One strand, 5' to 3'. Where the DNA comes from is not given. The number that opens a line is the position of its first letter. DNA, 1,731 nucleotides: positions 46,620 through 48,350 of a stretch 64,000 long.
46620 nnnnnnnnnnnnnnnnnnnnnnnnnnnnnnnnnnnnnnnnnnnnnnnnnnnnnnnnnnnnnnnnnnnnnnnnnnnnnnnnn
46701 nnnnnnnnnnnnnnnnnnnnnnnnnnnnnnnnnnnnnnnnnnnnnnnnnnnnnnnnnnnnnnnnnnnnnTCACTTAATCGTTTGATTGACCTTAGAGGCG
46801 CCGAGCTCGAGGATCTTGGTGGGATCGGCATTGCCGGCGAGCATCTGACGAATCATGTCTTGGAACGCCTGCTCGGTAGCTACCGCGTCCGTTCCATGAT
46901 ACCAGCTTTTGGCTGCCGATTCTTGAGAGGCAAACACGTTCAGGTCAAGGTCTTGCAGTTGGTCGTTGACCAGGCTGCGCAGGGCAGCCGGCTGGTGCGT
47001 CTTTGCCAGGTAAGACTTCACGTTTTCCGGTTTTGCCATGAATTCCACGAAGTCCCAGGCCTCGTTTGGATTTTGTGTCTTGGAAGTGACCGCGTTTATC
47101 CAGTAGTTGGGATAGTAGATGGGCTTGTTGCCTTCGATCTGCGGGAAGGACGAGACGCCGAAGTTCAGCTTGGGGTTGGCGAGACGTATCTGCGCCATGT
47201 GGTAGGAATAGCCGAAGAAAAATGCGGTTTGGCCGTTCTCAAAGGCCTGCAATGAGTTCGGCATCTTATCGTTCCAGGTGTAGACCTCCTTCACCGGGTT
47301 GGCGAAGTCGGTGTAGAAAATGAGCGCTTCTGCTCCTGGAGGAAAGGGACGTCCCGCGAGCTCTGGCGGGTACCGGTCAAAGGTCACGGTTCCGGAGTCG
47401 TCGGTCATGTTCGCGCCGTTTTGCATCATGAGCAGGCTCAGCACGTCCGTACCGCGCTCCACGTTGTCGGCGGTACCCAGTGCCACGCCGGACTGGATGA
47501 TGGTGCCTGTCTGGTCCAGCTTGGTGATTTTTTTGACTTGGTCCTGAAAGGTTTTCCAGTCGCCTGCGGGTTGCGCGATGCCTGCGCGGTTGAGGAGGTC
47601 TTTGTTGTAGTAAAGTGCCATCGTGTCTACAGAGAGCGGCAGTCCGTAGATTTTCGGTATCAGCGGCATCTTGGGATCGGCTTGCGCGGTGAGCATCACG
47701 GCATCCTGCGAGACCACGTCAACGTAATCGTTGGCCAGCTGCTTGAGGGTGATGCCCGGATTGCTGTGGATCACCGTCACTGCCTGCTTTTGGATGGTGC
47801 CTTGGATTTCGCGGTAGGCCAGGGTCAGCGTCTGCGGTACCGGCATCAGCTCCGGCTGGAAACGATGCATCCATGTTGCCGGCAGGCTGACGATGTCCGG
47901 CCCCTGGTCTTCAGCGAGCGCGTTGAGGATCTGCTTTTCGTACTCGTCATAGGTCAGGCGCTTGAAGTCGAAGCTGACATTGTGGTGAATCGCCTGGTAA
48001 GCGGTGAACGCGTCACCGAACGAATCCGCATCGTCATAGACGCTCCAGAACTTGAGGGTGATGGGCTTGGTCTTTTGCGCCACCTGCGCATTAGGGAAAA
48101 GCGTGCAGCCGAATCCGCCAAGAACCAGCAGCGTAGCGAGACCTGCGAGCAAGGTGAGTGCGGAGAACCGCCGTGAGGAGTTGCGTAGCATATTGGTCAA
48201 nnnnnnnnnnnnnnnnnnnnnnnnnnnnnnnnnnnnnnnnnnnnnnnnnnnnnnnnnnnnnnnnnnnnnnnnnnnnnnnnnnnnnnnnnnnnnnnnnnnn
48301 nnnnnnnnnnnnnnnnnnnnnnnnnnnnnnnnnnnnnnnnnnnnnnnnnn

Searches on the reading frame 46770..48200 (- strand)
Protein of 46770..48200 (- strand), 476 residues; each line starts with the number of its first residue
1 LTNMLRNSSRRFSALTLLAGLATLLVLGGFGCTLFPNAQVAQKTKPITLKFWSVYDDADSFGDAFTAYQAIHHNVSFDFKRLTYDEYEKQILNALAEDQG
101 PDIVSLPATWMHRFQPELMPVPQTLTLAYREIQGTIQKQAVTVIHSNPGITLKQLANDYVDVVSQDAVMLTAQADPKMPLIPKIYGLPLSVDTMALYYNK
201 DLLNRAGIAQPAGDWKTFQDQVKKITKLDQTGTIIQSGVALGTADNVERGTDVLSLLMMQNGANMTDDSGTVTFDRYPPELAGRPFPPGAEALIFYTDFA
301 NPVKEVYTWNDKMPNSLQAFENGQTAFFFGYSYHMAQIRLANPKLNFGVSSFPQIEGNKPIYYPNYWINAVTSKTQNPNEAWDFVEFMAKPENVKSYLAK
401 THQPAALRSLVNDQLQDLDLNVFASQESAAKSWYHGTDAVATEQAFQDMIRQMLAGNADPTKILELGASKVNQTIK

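Call 7: search_protein_families(library=pfam, proteins=[window:46770-48200:-], max_evalue=0.001)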
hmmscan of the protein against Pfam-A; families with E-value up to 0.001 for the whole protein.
window:46770-48200:- (476 aa): 2 families
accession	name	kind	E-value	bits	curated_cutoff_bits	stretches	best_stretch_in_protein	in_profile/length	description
PF01547.30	SBP_bac_1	-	9.2e-27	95.3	26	1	60-394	9-306/307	Bacterial extracellular solute-binding protein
PF13416.11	SBP_bac_8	-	8e-24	85.3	27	1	65-407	3-262/279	Bacterial extracellular solute-binding protein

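Call 40: search_solved_structures(query=window:46770-48200:-, max_evalue=0.001)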
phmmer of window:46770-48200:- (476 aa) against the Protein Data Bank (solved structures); distinct sequences matched with E-value up to 0.001: 40.
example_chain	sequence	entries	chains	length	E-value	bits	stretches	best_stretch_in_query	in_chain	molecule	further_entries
4qrz_A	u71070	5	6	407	3.8e-13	51.9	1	182-227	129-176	ABC-TYPE SUGAR TRANSPORTER | ABC transporter, substrate binding protein (Sugar)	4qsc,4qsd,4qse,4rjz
4r9f_A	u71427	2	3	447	1.1e-11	47.2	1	177-407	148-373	MBP1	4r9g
9xf5_A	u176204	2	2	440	3.7e-10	42.1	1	44-115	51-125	ABC transporter substrate-binding protein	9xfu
4rk2_A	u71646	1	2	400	6.6e-10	41.3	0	180-226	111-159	Putative sugar ABC transporter, substrate-binding protein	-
5ci5_A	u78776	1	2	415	4.6e-09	38.5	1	184-473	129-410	Extracellular solute-binding protein family 1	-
3uor_A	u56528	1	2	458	7.6e-09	37.8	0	183-221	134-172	ABC transporter sugar binding protein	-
1eu8_A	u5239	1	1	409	3.6e-08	35.6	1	182-390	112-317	TREHALOSE/MALTOSE BINDING PROTEIN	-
5ysb_A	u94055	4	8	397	8.9e-08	34.3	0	183-278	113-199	Lin1841 protein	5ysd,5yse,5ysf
6rjy_A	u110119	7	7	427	3.1e-07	32.5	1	183-399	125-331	Arabino-oligosaccharids-binding protein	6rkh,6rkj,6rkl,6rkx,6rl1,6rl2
2hq0_A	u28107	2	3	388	4.1e-07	32.1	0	177-232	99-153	Sugar ABC transporter, sugar-binding protein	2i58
2heu_A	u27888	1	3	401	4.7e-07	31.9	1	177-409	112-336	Sugar ABC transporter, sugar-binding protein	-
2hfb_A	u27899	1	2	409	5.1e-07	31.8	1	177-409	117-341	Sugar ABC transporter, sugar-binding protein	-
6pql_A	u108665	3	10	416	5.4e-07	31.7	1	177-409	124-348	ABC transporter sugar-binding protein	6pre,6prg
8vqk_A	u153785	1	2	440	1.2e-06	30.5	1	186-400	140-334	Putative ABC transporter periplasmic-binding protein YcjN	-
4g68_B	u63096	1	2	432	2e-06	29.8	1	182-465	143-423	ABC transporter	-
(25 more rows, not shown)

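Call 45: list_cluster_members(proteins=[P0001, window:46770-48200:-, window:12421-14658:-])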
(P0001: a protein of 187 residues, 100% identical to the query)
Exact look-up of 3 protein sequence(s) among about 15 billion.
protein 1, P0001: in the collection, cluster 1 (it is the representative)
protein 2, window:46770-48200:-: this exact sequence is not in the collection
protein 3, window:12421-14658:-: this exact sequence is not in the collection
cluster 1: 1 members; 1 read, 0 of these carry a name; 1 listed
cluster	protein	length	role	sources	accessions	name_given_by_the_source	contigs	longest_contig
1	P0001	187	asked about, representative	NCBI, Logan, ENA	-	-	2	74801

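Call 65: find_homologous_proteins(query=window:46770-48191:-, max_evalue=0.001)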
Query window:46770-48191:- (473 aa): 2688 proteins with E <= 0.001 among 8000 candidates; the best 120 are listed.
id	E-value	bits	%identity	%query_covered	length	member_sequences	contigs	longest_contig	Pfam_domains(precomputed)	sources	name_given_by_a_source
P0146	0.0e+0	1079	100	100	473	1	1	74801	PF13416.12,PF01547.31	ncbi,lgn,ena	-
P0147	3.6e-250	848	76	100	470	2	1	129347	PF01547.31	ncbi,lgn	-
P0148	4.0e-223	759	69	99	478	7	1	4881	PF13416.12,PF01547.31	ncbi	ncbi:MAG: hypothetical protein RL272_62 [Candidatus Parcubacteria bacterium]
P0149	1.6e-221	754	69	99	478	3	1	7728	PF13416.12,PF01547.31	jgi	-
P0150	8.4e-221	751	69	99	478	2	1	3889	PF13416.12,PF01547.31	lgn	-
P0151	9.6e-220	748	68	100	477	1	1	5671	PF13416.12,PF01547.31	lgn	-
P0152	1.1e-216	738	67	100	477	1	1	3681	PF13416.12,PF01547.31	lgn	-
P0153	5.5e-208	709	65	97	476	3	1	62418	PF13416.12,PF01547.31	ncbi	-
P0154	1.6e-207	708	64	98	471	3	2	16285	PF13416.12,PF01547.31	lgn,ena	-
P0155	1.5e-206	704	65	99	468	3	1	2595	PF13416.12,PF01547.31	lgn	-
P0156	3.4e-206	703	64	100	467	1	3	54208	PF13416.12,PF01547.31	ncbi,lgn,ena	-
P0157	6.2e-206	702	66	97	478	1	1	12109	PF13416.12,PF01547.31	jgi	jgi:multiple sugar transport system substrate-binding protein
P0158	8.8e-205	699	65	97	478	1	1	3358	PF13416.12,PF01547.31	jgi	jgi:multiple sugar transport system substrate-binding protein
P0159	2.2e-204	697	65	95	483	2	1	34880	PF13416.12,PF01547.31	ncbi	-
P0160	3.0e-203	694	64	98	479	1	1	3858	PF01547.31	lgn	-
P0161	5.7e-202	689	64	95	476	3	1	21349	PF13416.12,PF01547.31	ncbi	-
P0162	5.2e-201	686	63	99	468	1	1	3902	PF13416.12,PF01547.31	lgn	-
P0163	1.1e-200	685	63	94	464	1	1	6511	PF13416.12,PF01547.31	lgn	-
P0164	1.5e-199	681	61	99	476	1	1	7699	PF13416.12,PF01547.31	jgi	jgi:multiple sugar transport system substrate-binding protein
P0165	6.2e-197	673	63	93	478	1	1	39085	PF13416.12,PF01547.31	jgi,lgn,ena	-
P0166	1.1e-196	672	60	100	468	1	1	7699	PF13416.12,PF01547.31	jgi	jgi:ABC-type glycerol-3-phosphate transport system substrate-binding protein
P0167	1.8e-196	671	60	99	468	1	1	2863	PF01547.31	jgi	-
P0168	2.3e-195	668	61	99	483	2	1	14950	PF13416.12,PF01547.31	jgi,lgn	-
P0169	5.6e-195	666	62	97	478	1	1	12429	PF13416.12,PF01547.31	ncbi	-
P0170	1.3e-194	665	60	99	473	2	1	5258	PF13416.12,PF01547.31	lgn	-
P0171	1.1e-192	659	60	99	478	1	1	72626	PF13416.12,PF01547.31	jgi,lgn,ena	-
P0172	1.2e-192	659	62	97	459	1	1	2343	PF13416.12,PF01547.31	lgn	-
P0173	2.8e-192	657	61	98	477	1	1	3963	PF13416.12,PF01547.31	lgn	-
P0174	4.4e-191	653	60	99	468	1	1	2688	PF01547.31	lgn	-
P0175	5.3e-191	653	60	96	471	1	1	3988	PF13416.12,PF01547.31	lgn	-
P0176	6.7e-191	653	61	96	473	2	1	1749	PF01547.31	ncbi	-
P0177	2.6e-190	651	58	99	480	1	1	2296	PF13416.12,PF01547.31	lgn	-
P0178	3.8e-190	650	61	96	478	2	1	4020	PF01547.31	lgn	-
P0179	4.0e-190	650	60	99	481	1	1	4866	PF13416.12,PF01547.31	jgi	-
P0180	1.1e-189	649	60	95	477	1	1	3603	PF13416.12,PF01547.31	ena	-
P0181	1.2e-189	649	61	96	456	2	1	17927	PF13416.12,PF01547.31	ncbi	ncbi:MAG: hypothetical protein RLZZ324_299 [Candidatus Parcubacteria bacterium]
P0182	2.6e-189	648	58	100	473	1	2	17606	PF01547.31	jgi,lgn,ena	-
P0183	1.6e-188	645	60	95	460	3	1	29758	PF13416.12,PF01547.31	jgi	-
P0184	8.8e-188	643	58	99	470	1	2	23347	PF13416.12,PF01547.31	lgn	-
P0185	1.6e-187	642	57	100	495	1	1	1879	PF13416.12,PF01547.31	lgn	-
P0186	1.6e-187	642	59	98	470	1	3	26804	PF13416.12,PF01547.31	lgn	-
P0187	3.3e-187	641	57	100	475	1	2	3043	PF13416.12,PF01547.31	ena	-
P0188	3.3e-187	641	61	95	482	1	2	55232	PF13416.12,PF01547.31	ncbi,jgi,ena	ncbi:MAG: extracellular solute-binding protein [Patescibacteria group bacterium]|jgi:ABC-type glycer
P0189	2.5e-186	638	57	99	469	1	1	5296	PF13416.12,PF01547.31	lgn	-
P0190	3.4e-186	637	57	100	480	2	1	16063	PF13416.12,PF01547.31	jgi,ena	-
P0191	1.7e-185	635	55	100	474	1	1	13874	PF13416.12,PF01547.31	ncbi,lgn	ncbi:MAG: extracellular solute-binding protein [bacterium]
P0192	9.6e-185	633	59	100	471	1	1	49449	PF13416.12,PF01547.31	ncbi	ncbi:MAG: extracellular solute-binding protein [Patescibacteria group bacterium]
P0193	2.9e-183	628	56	95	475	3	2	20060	PF13416.12,PF01547.31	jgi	-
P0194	7.0e-182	623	57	97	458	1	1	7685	PF13416.12,PF01547.31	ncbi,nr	ncbi:MAG: extracellular solute-binding protein [Patescibacteria group bacterium]|nr:extracellular so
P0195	8.3e-182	623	59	92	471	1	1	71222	PF13416.12,PF01547.31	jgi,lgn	jgi:multiple sugar transport system substrate-binding protein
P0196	2.1e-181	622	57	97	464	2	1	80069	PF13416.12,PF01547.31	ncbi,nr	ncbi:MAG: extracellular solute-binding protein [Patescibacteria group bacterium]|nr:extracellular so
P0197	4.9e-181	620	58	95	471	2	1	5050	PF13416.12,PF01547.31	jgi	jgi:multiple sugar transport system substrate-binding protein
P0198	2.3e-180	618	55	97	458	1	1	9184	PF13416.12,PF01547.31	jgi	jgi:multiple sugar transport system substrate-binding protein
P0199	4.3e-180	617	58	93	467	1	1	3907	PF13416.12,PF01547.31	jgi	-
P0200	1.2e-179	616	57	100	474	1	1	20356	PF13416.12,PF01547.31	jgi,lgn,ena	jgi:multiple sugar transport system substrate-binding protein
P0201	3.9e-179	614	55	95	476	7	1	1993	PF13416.12,PF01547.31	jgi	-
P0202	1.5e-177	609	55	97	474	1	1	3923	PF13416.12,PF01547.31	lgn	-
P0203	1.6e-177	609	55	96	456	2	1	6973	PF13416.12,PF01547.31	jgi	jgi:multiple sugar transport system substrate-binding protein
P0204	6.4e-177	607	55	100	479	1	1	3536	PF13416.12,PF01547.31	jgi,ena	-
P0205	2.3e-176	605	55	98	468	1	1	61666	PF01547.31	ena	-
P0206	5.5e-176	604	55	99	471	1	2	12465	PF13416.12,PF01547.31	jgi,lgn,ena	jgi:ABC-type glycerol-3-phosphate transport system substrate-binding protein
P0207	6.0e-176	604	55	97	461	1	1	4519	PF13416.12,PF01547.31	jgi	jgi:ABC-type glycerol-3-phosphate transport system substrate-binding protein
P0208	7.9e-176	603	57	95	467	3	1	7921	PF13416.12,PF01547.31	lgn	-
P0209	1.1e-175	603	57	95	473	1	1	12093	PF13416.12,PF01547.31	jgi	jgi:ABC-type glycerol-3-phosphate transport system substrate-binding protein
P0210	2.2e-175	602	56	96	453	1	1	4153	PF13416.12,PF01547.31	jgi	-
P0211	7.4e-175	600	55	100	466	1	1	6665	PF13416.12,PF01547.31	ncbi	-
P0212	5.0e-174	597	55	98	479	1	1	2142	PF13416.12,PF01547.31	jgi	jgi:multiple sugar transport system substrate-binding protein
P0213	6.4e-174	597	55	99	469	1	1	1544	PF13416.12,PF01547.31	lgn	-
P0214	9.9e-172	590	56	98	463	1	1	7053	PF01547.31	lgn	-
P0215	1.7e-170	586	54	99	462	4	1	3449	PF13416.12,PF01547.31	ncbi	-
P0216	3.6e-170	584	57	95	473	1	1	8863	PF13416.12,PF01547.31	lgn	-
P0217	8.7e-170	583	60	87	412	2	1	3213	PF13416.12,PF01547.31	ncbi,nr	ncbi:extracellular solute-binding protein, partial [Patescibacteria group bacterium]|nr:extracellula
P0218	1.0e-168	580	52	100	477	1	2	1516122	PF13416.12,PF01547.31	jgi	jgi:ABC-type glycerol-3-phosphate transport system substrate-binding protein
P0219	1.5e-167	576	54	99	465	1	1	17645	PF01547.31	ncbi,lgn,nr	ncbi:extracellular solute-binding protein [Candidatus Uhrbacteria bacterium]|nr:extracellular solute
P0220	4.5e-167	574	51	99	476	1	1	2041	PF13416.12,PF01547.31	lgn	-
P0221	6.1e-167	574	55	94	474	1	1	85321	PF13416.12,PF01547.31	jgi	jgi:multiple sugar transport system substrate-binding protein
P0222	8.7e-165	567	53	100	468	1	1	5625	PF13416.12,PF01547.31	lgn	-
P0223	7.6e-164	564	55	95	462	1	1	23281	PF01547.31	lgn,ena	-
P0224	2.5e-163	562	52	99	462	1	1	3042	PF01547.31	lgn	-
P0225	5.1e-163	561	53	99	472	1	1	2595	PF13416.12,PF01547.31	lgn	-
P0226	6.7e-162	557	53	100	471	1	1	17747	PF13416.12,PF01547.31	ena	-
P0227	1.4e-159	550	52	100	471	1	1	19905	PF13416.12,PF01547.31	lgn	-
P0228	2.8e-159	549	51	95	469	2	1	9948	PF13416.12,PF01547.31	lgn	-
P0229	3.1e-159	548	52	100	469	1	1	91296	PF13416.12,PF01547.31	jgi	jgi:multiple sugar transport system substrate-binding protein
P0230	1.7e-158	546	53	97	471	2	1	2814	PF13416.12,PF01547.31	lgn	-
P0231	2.1e-158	546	52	97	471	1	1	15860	PF13416.12,PF01547.31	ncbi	-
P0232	3.3e-158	545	52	95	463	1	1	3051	PF13416.12,PF01547.31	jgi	jgi:multiple sugar transport system substrate-binding protein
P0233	2.3e-157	542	53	97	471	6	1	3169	PF13416.12,PF01547.31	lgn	-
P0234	3.8e-157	542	52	93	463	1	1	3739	PF13416.12,PF01547.31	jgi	jgi:ABC-type glycerol-3-phosphate transport system substrate-binding protein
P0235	1.0e-156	540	52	97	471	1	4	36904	PF13416.12,PF01547.31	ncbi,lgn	-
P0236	1.5e-156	540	51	98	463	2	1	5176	PF13416.12,PF01547.31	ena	-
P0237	1.8e-156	539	52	95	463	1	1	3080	PF13416.12,PF01547.31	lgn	-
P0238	3.7e-156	538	53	97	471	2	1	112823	PF13416.12,PF01547.31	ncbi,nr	ncbi:extracellular solute-binding protein [Candidatus Uhrbacteria bacterium]|nr:extracellular solute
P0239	3.8e-156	538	52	97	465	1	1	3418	PF13416.12,PF01547.31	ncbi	-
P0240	5.7e-156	538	51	97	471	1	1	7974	PF13416.12,PF01547.31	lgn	-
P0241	3.0e-155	535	51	96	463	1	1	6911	PF13416.12,PF01547.31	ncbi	-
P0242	6.4e-155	534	51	99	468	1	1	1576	PF01547.31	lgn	-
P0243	9.7e-155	534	49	100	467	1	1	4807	PF13416.12,PF01547.31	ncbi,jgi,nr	ncbi:MAG: extracellular solute-binding protein [Parcubacteria group bacterium]|nr:extracellular solu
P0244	4.3e-154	531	52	97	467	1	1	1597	PF13416.12,PF01547.31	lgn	-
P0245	7.5e-154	531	50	99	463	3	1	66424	PF01547.31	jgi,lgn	jgi:multiple sugar transport system substrate-binding protein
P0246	1.1e-153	530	51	95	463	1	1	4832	PF13416.12,PF01547.31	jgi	-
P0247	1.5e-153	530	52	93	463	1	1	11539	PF13416.12,PF01547.31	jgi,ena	-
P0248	1.7e-153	530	51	94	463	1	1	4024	PF13416.12,PF01547.31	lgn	-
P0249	5.4e-153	528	52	92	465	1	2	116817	PF01547.31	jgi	jgi:ABC-type glycerol-3-phosphate transport system substrate-binding protein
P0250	7.4e-153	527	51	98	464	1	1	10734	PF13416.12,PF01547.31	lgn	-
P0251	2.1e-152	526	50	99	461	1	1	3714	PF01547.31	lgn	-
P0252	2.9e-152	525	51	94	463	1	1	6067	PF13416.12,PF01547.31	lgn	-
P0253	1.3e-151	523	51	95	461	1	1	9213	PF13416.12,PF01547.31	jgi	-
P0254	1.5e-151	523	52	95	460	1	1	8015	PF13416.12,PF01547.31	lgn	-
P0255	1.5e-151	523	52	98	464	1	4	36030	PF13416.12,PF01547.31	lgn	-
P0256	1.9e-151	523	48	100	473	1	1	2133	PF13416.12,PF01547.31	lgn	-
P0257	2.0e-151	523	50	98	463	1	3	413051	PF01547.31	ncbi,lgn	-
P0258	2.3e-151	523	51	96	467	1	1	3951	PF13416.12,PF01547.31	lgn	-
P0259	2.9e-151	522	50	95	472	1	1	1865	PF13416.12,PF01547.31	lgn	-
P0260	3.0e-151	522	49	100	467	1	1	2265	PF13416.12,PF01547.31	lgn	-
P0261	5.6e-151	521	49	98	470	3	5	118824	PF13416.12,PF01547.31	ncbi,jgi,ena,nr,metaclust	ncbi:MAG: Extracellular solute-binding protein family 1 [Parcubacteria group bacterium GW2011_GWA2_4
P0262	1.4e-150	520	50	95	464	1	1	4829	PF13416.12,PF01547.31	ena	-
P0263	2.0e-150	519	51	95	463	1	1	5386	PF13416.12,PF01547.31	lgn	-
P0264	2.1e-150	519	52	93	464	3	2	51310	PF13416.12,PF01547.31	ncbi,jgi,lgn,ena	ncbi:MAG: extracellular solute-binding protein [Patescibacteria group bacterium]|jgi:multiple sugar 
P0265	2.6e-150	519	50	95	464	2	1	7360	PF13416.12,PF01547.31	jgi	jgi:multiple sugar transport system substrate-binding protein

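Call 72: find_encoding_contigs(protein=P0147, flank=10000, max_places=3)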
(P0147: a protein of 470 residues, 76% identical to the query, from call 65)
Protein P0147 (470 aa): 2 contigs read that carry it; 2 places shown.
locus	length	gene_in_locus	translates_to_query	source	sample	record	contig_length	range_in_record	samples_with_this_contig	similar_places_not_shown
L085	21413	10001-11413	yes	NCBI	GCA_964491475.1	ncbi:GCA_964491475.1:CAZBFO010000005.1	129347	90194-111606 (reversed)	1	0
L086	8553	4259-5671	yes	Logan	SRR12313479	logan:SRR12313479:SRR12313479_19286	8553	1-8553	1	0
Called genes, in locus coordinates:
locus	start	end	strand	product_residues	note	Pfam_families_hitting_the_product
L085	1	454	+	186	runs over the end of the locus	PF03703:bPH_2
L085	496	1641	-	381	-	PF13354:Beta-lactamase2, PF00768:Peptidase_S11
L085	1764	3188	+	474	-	PF01943:Polysacc_synt, PF13440:Polysacc_synt_3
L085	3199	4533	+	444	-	PF04932:Wzy_C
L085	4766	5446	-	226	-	PF03009:GDPD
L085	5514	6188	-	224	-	PF00005:ABC_tran, PF02463:SMC_N (weak), PF13304:AAA_21 (faint)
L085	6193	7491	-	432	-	PF02687:FtsX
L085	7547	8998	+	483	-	PF01547:SBP_bac_1, PF13416:SBP_bac_8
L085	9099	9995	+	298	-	PF00483:NTP_transferase, PF12804:NTP_transf_3 (weak)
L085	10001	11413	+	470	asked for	PF01547:SBP_bac_1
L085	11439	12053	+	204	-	PF18895:T4SS_pilin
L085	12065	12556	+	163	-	PF18895:T4SS_pilin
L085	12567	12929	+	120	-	PF18895:T4SS_pilin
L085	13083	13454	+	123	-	PF18895:T4SS_pilin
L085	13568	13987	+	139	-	PF18895:T4SS_pilin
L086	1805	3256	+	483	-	PF01547:SBP_bac_1, PF13416:SBP_bac_8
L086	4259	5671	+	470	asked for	PF01547:SBP_bac_1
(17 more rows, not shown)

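Call 81: find_encoding_contigs(protein=P0218, flank=8000, max_places=1)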
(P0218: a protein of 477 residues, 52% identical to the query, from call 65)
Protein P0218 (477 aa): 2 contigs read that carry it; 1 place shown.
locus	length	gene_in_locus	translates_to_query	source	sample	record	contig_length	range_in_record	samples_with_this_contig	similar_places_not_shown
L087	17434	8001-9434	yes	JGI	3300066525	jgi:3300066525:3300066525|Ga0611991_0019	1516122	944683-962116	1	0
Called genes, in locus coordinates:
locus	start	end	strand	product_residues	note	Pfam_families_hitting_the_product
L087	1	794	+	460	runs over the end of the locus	PF00206:Lyase_1, PF08328:ASL_C, PF10397:ADSL_C (weak)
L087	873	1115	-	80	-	-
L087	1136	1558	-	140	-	-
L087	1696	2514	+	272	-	PF03372:Exo_endo_phos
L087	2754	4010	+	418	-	PF07907:YibE_F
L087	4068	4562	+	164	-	PF13238:AAA_18 (weak), PF13671:AAA_33 (weak), PF01202:SKI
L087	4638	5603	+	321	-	PF01699:Na_Ca_ex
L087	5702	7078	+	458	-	PF01547:SBP_bac_1, PF13416:SBP_bac_8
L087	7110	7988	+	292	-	PF00483:NTP_transferase, PF12804:NTP_transf_3 (faint)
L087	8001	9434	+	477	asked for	PF01547:SBP_bac_1, PF13416:SBP_bac_8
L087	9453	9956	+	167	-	PF18895:T4SS_pilin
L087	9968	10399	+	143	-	PF18895:T4SS_pilin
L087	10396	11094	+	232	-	PF18895:T4SS_pilin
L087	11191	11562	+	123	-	PF18895:T4SS_pilin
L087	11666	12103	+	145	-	PF18895:T4SS_pilin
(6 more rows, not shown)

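Call 82: find_encoding_contigs(protein=P0261, flank=8000, max_places=1)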
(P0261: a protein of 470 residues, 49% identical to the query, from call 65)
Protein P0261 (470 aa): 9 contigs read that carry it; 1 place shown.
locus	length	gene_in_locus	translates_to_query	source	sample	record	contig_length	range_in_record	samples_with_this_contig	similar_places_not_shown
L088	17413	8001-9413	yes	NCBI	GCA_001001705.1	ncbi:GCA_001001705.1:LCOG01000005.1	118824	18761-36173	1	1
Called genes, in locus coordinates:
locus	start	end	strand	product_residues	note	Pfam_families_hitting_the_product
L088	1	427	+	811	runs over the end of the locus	PF23914:TPR_CcmH_CycH (faint), PF21033:RMD1-3 (faint), PF07719:TPR_2 (faint), PF13181:TPR_8 (faint), PF13414:TPR_11 (faint), PF13428:TPR_14 (faint), PF13432:TPR_16 (faint), PF14559:TPR_19 (faint)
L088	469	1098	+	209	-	-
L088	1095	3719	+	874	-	PF01551:Peptidase_M23, PF11617:Cu-binding_MopE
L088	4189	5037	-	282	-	-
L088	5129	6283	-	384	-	PF02388:FemAB, PF13480:Acetyltransf_6, PF02388:FemAB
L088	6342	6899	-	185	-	PF01330:RuvA_N, PF14520:HHH_5, PF07499:RuvA_C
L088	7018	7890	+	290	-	PF00483:NTP_transferase, PF12804:NTP_transf_3 (faint)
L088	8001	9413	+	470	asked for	PF01547:SBP_bac_1, PF13416:SBP_bac_8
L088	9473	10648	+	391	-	PF04480:DUF559, PF18741:MTES_1575 (faint), PF18895:T4SS_pilin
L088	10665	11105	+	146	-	PF04956:TrbC (faint), PF18895:T4SS_pilin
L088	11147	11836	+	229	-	-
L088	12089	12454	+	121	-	PF18895:T4SS_pilin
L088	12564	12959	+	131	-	-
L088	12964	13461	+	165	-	PF18895:T4SS_pilin (weak)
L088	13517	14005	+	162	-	PF18895:T4SS_pilin (weak)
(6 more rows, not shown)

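Call 83: find_encoding_contigs(protein=P0257, flank=8000, max_places=1)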
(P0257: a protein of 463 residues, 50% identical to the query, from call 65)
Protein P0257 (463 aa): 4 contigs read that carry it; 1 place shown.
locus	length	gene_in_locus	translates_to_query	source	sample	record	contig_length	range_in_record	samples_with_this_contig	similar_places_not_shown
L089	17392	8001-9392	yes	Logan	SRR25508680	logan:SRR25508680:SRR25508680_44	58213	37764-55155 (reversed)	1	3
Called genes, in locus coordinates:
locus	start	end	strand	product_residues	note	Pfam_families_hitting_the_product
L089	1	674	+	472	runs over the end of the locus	PF01943:Polysacc_synt, PF13440:Polysacc_synt_3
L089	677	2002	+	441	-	PF04932:Wzy_C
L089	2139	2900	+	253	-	-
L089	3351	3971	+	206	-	PF07690:MFS_1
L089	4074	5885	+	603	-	PF00009:GTP_EFTU, PF01926:MMR_HSR1 (weak), PF22042:EF-G_D2, PF03144:GTP_EFTU_D2, PF14492:EFG_III, PF00679:EFG_C, PF21018:BipA_C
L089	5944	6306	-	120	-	PF09685:MamF_MmsF (weak)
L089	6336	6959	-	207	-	-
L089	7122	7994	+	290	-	PF00483:NTP_transferase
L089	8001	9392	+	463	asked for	PF01547:SBP_bac_1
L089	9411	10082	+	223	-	PF18895:T4SS_pilin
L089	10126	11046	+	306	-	PF18895:T4SS_pilin (weak)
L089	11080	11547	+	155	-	PF04956:TrbC (weak), PF18895:T4SS_pilin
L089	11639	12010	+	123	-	PF18895:T4SS_pilin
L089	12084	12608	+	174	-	PF18895:T4SS_pilin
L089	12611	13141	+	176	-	PF18895:T4SS_pilin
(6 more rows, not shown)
